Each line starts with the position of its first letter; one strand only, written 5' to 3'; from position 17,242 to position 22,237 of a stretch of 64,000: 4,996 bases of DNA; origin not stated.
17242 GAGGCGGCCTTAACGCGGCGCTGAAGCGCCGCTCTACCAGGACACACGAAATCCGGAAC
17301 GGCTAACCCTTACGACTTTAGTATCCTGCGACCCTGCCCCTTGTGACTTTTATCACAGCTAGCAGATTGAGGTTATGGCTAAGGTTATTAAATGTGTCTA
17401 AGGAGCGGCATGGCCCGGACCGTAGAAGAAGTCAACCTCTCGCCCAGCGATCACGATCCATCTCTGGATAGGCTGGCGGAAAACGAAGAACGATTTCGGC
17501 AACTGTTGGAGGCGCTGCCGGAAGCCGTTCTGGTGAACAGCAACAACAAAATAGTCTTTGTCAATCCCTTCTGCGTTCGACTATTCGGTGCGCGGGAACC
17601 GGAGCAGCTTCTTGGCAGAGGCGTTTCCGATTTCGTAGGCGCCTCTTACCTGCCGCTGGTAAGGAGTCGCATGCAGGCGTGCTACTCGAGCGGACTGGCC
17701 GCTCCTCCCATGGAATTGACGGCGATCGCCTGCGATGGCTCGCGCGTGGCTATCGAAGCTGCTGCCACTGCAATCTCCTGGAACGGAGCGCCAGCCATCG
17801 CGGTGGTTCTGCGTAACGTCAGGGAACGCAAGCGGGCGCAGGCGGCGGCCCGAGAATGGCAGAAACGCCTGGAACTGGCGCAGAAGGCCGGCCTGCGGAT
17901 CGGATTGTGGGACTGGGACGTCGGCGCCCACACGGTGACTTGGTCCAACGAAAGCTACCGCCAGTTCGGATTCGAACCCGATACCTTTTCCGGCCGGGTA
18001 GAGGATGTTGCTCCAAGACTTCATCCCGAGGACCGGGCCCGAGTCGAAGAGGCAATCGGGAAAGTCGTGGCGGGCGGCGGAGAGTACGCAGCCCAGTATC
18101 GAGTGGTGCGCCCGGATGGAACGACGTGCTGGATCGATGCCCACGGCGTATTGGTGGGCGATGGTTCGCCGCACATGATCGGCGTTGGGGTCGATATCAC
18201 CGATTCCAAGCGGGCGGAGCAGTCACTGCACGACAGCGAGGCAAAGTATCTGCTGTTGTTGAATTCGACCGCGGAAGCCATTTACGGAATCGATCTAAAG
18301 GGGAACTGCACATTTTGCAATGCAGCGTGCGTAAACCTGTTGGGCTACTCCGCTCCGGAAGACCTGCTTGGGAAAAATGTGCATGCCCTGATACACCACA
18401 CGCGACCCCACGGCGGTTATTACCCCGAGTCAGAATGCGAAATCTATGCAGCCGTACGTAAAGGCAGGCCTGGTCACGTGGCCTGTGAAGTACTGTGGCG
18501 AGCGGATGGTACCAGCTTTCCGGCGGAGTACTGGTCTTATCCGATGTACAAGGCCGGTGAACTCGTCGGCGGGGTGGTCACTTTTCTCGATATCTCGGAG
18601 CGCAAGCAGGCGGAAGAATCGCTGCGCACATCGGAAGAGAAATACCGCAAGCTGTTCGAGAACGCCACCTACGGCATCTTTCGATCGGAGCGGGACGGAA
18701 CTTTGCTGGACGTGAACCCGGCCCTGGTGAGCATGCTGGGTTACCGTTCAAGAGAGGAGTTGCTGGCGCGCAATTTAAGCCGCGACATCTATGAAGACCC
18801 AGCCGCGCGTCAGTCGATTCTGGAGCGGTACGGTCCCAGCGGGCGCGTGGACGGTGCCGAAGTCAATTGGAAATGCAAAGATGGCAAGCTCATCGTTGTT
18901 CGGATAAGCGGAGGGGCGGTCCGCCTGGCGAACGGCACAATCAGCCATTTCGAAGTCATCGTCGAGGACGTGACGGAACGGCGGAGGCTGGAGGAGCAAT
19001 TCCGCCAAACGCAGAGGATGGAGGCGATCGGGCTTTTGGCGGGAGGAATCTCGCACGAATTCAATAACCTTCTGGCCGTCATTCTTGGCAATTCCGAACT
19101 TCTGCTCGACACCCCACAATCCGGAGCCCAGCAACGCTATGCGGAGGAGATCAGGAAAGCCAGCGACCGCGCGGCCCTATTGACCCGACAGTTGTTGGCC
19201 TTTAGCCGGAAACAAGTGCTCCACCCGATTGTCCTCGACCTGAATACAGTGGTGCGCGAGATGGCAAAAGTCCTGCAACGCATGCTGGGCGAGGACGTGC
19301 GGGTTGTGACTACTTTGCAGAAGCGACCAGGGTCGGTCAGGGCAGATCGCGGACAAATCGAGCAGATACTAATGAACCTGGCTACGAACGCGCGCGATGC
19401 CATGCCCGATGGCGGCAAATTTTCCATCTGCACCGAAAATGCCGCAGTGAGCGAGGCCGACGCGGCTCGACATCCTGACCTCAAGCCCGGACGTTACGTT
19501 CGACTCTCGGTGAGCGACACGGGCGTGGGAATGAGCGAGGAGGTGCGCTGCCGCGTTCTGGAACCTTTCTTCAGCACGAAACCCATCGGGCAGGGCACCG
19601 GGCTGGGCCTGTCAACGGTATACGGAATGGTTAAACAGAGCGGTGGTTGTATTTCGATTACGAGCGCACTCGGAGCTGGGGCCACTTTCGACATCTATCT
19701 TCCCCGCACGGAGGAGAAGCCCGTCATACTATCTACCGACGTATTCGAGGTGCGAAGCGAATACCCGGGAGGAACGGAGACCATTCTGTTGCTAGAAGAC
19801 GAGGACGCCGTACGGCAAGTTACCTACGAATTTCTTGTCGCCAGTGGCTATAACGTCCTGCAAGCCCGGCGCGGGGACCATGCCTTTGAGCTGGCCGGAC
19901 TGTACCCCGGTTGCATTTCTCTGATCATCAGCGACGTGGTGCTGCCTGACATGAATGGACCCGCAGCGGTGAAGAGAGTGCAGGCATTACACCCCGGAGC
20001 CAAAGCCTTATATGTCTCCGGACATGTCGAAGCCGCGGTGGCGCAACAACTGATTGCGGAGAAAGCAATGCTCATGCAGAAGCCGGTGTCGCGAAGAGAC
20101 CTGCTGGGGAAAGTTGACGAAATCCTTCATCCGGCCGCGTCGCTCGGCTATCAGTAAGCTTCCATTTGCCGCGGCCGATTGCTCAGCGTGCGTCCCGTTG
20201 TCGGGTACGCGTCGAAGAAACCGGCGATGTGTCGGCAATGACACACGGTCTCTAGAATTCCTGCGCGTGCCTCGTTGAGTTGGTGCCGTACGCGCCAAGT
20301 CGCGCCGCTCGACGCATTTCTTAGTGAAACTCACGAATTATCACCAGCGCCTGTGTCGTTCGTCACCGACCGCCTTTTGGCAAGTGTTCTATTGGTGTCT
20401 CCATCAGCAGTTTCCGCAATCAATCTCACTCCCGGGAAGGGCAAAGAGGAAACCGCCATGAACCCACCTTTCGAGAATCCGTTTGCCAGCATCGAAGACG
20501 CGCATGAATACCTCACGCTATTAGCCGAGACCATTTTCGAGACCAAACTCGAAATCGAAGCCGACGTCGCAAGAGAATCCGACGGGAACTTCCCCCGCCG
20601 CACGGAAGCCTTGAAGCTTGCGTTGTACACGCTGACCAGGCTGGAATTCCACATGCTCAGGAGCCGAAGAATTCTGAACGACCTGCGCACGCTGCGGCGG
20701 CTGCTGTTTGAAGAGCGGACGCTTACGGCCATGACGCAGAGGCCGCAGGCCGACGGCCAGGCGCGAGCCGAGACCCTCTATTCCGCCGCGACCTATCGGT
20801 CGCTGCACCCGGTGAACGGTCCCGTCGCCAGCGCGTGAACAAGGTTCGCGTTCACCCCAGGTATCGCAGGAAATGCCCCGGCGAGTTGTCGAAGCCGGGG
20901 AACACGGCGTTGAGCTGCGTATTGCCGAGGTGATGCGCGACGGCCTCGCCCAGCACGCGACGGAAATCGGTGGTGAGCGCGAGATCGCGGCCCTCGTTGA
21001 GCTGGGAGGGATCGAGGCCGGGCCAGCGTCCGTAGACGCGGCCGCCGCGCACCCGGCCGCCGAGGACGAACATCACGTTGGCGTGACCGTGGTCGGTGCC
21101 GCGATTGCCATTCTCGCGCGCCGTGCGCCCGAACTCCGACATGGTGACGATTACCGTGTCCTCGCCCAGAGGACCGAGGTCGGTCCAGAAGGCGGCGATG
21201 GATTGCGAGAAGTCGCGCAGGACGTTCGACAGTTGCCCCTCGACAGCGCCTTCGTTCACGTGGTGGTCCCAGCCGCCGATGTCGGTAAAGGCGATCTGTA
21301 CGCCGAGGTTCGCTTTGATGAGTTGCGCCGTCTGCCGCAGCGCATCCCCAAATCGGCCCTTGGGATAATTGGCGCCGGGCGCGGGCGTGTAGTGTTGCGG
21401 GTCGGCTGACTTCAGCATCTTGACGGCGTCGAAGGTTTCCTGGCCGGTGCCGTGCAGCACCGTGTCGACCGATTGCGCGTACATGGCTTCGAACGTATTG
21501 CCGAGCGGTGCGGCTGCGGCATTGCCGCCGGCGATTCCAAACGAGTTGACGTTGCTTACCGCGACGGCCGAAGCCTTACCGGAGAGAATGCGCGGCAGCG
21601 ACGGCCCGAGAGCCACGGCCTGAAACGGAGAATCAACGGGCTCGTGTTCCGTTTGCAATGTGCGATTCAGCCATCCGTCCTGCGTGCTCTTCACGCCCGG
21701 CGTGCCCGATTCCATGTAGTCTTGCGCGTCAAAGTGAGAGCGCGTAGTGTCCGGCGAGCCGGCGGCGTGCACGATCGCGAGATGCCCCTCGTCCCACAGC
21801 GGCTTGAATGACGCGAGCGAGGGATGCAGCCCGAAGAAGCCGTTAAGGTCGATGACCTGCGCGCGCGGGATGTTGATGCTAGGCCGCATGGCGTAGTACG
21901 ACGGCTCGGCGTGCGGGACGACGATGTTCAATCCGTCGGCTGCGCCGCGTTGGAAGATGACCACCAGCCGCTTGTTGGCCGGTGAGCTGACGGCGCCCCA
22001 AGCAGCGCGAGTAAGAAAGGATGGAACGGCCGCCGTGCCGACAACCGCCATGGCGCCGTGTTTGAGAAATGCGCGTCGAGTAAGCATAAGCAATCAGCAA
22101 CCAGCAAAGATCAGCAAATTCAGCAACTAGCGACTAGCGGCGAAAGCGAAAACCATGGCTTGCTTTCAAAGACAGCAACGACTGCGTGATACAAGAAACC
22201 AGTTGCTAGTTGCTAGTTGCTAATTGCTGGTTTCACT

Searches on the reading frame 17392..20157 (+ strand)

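Call 16: search_protein_families(library=pfam, proteins=[window:17392-20157:+])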
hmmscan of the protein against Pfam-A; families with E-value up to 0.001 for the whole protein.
window:17392-20157:+ (921 aa): 10 families
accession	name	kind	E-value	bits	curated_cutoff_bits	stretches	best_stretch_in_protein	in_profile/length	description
PF13426.13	PAS_9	-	3.6e-37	127.2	27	3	432-529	7-103/103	PAS domain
PF00989.32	PAS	-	3.7e-37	127.2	22.6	3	286-401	3-113/113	PAS fold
PF08447.18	PAS_3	-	3.2e-28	98.3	25.6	1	182-264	2-87/89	PAS fold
PF13188.13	PAS_8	-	2.5e-24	84.7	21.8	2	416-476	1-60/65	PAS domain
PF08448.16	PAS_4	-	2.3e-20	73.3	23.1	1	181-274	16-110/110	PAS fold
PF02518.31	HATPase_c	-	7.9e-18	65.4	26.4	1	652-773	2-110/111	Histidine kinase-, DNA gyrase B-, and HSP90-like ATPase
PF00512.31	HisKA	-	6.4e-13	49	26.9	1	548-608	4-64/66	His Kinase A (phospho-acceptor) domain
PF00072.30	Response_reg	-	2.3e-12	47.5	30.2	1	798-908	1-110/111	Response regulator receiver domain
PF24820.1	Diguanyl_cycl_sensor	-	2.5e-07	31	28.1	1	38-142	1-109/109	Diguanylate cyclase-like sensor domain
PF12860.13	PAS_7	-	0.0002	21.9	27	0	290-409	1-115/115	PAS fold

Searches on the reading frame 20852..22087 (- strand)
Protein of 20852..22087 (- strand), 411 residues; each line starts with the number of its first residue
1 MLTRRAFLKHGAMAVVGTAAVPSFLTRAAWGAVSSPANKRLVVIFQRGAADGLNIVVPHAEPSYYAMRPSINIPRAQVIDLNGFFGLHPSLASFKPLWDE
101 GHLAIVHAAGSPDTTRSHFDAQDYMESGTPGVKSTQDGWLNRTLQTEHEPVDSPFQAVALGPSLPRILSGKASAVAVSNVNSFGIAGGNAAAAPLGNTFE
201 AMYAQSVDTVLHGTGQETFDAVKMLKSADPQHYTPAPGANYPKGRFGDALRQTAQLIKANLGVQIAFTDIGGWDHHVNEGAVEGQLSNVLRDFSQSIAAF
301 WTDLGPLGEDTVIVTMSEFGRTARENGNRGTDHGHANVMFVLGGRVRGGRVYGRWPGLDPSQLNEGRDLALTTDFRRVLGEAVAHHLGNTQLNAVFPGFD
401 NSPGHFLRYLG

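Call 16: search_protein_families(library=pfam, proteins=[window:20852-22087:-])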
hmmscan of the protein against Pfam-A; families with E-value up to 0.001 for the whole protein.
window:20852-22087:- (411 aa): 1 family
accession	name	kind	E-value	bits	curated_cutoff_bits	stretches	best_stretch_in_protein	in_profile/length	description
PF07394.17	DUF1501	-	1.3e-38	133.6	27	1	39-388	2-378/390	Protein of unknown function (DUF1501)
